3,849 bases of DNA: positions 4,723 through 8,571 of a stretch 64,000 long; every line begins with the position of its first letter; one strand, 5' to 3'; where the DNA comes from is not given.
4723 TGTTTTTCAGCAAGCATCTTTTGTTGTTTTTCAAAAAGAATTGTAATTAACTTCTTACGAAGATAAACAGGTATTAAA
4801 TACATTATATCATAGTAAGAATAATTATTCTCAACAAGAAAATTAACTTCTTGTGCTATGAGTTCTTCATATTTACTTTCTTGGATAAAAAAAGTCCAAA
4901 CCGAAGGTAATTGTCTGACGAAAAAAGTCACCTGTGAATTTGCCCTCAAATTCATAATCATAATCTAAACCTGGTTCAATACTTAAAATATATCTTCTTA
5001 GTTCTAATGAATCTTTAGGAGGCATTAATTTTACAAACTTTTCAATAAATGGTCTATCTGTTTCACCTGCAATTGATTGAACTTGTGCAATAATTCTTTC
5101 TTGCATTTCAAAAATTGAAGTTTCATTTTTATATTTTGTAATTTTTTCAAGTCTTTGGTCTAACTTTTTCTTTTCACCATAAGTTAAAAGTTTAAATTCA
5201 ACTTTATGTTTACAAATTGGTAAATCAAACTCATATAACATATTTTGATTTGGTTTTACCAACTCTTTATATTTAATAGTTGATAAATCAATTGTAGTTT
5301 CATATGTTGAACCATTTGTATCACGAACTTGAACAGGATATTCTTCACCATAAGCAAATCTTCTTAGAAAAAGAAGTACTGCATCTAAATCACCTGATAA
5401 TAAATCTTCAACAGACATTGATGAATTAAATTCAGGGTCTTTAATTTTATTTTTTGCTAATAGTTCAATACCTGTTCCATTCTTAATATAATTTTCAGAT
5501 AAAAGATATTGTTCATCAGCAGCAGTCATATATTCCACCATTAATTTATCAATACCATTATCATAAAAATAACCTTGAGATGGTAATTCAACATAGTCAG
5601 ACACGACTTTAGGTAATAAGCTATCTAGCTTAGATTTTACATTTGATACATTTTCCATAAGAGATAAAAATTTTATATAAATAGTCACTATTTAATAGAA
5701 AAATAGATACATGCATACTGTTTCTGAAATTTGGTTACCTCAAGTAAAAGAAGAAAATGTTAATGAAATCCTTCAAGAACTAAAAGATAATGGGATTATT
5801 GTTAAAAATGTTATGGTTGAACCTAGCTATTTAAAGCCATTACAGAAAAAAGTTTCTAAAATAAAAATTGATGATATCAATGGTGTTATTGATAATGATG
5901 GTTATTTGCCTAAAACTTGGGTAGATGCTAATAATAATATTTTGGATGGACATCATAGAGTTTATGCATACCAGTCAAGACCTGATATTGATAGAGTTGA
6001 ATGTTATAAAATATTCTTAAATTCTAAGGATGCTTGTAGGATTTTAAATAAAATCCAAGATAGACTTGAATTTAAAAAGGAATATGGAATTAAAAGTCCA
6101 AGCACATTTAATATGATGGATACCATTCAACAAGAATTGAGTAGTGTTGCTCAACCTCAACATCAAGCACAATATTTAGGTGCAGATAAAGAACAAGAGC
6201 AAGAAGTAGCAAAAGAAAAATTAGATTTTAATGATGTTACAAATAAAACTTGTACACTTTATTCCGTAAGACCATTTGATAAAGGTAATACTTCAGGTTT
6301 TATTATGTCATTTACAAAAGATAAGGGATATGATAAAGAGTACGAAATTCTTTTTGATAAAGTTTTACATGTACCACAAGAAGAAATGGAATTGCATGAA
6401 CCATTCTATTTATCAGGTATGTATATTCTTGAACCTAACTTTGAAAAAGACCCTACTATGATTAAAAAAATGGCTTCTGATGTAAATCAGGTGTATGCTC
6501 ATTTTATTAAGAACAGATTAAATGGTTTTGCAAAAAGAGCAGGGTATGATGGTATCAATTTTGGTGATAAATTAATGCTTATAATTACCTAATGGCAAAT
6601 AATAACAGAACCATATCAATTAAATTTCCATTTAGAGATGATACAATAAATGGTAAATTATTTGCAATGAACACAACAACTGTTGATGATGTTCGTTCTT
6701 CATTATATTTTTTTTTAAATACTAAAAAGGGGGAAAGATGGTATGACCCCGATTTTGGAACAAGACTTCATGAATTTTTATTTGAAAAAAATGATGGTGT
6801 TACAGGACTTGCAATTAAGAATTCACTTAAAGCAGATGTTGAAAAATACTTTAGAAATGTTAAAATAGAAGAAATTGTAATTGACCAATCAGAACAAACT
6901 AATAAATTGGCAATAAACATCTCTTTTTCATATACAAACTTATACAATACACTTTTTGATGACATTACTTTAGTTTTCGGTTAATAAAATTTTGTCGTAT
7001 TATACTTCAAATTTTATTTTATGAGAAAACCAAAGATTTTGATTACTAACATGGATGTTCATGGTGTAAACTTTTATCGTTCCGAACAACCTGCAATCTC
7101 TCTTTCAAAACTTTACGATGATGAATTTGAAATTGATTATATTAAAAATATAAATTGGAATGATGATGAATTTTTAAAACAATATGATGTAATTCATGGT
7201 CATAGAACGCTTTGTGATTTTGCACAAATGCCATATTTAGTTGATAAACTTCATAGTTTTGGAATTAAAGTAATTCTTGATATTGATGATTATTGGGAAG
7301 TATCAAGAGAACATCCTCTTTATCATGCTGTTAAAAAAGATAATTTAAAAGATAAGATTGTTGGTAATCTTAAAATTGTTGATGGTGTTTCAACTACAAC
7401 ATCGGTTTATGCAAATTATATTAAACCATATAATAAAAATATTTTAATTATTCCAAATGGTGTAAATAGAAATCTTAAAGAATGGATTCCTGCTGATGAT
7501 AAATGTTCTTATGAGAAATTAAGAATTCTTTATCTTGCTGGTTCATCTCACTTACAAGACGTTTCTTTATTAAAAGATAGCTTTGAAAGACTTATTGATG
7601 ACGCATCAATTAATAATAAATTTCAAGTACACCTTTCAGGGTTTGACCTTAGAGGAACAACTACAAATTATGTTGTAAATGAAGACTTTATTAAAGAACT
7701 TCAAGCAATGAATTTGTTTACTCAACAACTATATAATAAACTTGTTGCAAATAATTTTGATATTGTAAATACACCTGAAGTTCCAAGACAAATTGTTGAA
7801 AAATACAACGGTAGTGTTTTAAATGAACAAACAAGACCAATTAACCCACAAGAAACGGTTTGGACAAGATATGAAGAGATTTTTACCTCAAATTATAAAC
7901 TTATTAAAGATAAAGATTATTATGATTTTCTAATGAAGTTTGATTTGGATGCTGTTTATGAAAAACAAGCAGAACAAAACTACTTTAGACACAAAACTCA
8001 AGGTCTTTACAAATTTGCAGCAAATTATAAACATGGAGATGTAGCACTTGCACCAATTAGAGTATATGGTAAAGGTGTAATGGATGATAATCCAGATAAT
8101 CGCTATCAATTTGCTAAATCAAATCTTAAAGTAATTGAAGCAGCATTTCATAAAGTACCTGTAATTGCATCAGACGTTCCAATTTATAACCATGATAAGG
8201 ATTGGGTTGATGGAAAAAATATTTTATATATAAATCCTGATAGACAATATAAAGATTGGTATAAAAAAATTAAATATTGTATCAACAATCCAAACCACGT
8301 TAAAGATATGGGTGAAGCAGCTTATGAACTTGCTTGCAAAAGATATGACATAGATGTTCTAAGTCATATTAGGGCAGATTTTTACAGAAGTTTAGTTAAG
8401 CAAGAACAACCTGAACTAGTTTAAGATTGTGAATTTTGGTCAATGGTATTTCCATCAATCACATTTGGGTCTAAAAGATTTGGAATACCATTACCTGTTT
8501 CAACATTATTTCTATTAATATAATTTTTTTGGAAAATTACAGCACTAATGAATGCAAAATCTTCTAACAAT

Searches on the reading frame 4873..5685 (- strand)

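Call 8: search_protein_families(library=pfam, proteins=[window:4873-5685:-], max_evalue=0.001)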
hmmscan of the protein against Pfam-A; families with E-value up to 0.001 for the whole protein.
window:4873-5685:- (270 aa): 0 families

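Call 33: search_protein_families(library=phrogs, proteins=[window:4873-5685:-], max_evalue=0.001)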
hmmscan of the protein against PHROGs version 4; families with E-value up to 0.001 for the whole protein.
window:4873-5685:- (270 aa): 1 family
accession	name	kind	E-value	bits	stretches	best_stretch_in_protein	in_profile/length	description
phrog_150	-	tail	1.3e-10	42.2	1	27-266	12-232/282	baseplate hub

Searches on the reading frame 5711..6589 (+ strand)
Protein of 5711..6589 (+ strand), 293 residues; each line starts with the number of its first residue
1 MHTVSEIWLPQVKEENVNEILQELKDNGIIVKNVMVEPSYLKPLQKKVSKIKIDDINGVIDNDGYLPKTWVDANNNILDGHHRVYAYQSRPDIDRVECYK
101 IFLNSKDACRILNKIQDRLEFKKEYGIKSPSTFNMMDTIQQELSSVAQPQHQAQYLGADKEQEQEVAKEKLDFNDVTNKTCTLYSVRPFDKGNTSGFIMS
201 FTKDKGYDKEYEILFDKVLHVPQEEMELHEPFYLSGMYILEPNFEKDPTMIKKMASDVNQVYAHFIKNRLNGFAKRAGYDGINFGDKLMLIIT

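Call 8: search_protein_families(library=pfam, proteins=[window:5711-6589:+], max_evalue=0.001)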
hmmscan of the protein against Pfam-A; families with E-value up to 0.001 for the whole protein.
window:5711-6589:+ (293 aa): 0 families

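Call 33: search_protein_families(library=phrogs, proteins=[window:5711-6589:+], max_evalue=0.001)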
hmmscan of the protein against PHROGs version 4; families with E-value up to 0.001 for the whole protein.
window:5711-6589:+ (293 aa): 1 family
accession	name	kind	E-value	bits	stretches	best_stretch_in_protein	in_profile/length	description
phrog_2859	-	unknown function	1.7e-15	57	1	9-135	346-460/740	-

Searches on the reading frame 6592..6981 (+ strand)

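Call 8: search_protein_families(library=pfam, proteins=[window:6592-6981:+], max_evalue=0.001)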
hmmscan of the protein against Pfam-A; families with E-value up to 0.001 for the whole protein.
window:6592-6981:+ (130 aa): 1 family
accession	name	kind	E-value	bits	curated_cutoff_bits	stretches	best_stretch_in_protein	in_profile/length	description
PF04965.19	GPW_gp25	-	7.1e-11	42.2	27.2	1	32-112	5-89/96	Baseplate wedge protein gp25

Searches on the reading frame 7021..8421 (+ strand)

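Call 8: search_protein_families(library=pfam, proteins=[window:7021-8421:+], max_evalue=0.001)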
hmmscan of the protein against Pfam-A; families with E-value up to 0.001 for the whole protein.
window:7021-8421:+ (467 aa): 0 families

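Call 33: search_protein_families(library=phrogs, proteins=[window:7021-8421:+], max_evalue=0.001)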
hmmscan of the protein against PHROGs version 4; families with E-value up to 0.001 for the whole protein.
window:7021-8421:+ (467 aa): 1 family
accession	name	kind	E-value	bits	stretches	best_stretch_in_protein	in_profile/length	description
phrog_7162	-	moron, auxiliary metabolic gene and host takeover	2.2e-28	100.4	2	5-191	3-163/309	glycosyltransferase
